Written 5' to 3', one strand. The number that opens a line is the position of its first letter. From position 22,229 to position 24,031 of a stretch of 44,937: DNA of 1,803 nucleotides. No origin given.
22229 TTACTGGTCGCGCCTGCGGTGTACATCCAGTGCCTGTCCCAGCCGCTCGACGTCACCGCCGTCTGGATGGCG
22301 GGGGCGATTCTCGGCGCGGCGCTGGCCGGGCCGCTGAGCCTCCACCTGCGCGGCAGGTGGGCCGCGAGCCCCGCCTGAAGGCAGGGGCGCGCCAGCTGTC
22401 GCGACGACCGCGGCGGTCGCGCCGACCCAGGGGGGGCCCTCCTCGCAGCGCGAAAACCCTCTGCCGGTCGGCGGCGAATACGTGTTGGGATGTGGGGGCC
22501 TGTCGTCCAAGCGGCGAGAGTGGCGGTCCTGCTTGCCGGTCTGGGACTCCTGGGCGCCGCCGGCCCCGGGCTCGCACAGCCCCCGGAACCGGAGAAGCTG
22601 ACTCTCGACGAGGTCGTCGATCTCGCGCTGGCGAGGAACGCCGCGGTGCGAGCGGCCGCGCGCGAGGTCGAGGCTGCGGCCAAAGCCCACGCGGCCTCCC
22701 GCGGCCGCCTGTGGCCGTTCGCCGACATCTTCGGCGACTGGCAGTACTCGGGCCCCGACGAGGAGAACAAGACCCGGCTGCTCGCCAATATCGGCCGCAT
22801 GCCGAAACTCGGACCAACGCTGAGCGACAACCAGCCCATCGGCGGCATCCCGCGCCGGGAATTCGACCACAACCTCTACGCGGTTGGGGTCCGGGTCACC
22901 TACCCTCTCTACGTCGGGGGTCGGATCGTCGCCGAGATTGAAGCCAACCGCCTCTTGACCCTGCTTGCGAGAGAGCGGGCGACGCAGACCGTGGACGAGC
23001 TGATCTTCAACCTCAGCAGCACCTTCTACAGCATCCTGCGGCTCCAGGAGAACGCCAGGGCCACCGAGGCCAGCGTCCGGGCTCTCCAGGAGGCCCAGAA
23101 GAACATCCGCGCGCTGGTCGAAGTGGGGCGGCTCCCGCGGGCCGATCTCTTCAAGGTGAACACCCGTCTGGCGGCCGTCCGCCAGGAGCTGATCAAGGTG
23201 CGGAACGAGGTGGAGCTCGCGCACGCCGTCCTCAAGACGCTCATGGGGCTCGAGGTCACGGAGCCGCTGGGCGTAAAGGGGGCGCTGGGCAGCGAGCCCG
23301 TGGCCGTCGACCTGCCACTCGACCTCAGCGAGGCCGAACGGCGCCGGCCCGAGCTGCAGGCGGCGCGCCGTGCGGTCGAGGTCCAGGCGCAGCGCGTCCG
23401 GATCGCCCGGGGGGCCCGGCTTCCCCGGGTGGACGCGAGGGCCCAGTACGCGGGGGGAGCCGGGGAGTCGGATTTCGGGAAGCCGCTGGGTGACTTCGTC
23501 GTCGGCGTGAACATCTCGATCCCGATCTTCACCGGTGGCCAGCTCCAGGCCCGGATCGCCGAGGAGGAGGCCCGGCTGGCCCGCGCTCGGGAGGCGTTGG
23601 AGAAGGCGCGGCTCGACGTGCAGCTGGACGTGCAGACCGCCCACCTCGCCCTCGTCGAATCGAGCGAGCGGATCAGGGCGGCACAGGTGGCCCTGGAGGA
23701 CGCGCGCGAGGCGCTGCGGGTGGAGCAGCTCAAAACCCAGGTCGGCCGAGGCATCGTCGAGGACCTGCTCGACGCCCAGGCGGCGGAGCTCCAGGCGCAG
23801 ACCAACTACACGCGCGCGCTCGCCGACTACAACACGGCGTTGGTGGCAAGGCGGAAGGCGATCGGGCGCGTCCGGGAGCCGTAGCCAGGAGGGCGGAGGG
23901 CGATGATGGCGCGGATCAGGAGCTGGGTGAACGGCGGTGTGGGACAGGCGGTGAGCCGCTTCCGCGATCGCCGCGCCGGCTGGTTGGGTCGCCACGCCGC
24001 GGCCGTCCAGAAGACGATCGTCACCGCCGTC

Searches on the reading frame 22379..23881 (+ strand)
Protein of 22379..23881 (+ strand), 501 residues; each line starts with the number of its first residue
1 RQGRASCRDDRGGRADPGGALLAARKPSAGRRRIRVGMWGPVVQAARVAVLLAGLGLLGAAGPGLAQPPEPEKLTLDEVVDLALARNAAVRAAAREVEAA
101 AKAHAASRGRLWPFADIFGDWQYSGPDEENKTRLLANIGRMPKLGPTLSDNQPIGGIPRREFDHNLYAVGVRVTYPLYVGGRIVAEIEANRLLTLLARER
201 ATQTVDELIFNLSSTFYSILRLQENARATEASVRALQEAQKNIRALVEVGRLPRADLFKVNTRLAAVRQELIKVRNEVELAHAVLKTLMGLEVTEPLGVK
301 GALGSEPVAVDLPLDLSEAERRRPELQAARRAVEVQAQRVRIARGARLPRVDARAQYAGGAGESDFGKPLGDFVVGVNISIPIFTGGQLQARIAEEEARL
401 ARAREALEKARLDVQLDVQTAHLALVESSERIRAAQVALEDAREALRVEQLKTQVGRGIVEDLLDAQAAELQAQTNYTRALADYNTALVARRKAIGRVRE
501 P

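Call 25: search_protein_families(library=pfam, proteins=[window:22379-23881:+], max_evalue=0.0001)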
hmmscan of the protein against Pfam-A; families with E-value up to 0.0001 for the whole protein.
window:22379-23881:+ (501 aa): 1 family
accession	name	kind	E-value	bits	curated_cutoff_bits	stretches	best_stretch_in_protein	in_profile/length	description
PF02321.23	OEP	-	2.1e-59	200.9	22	2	316-494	5-185/187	Outer membrane efflux protein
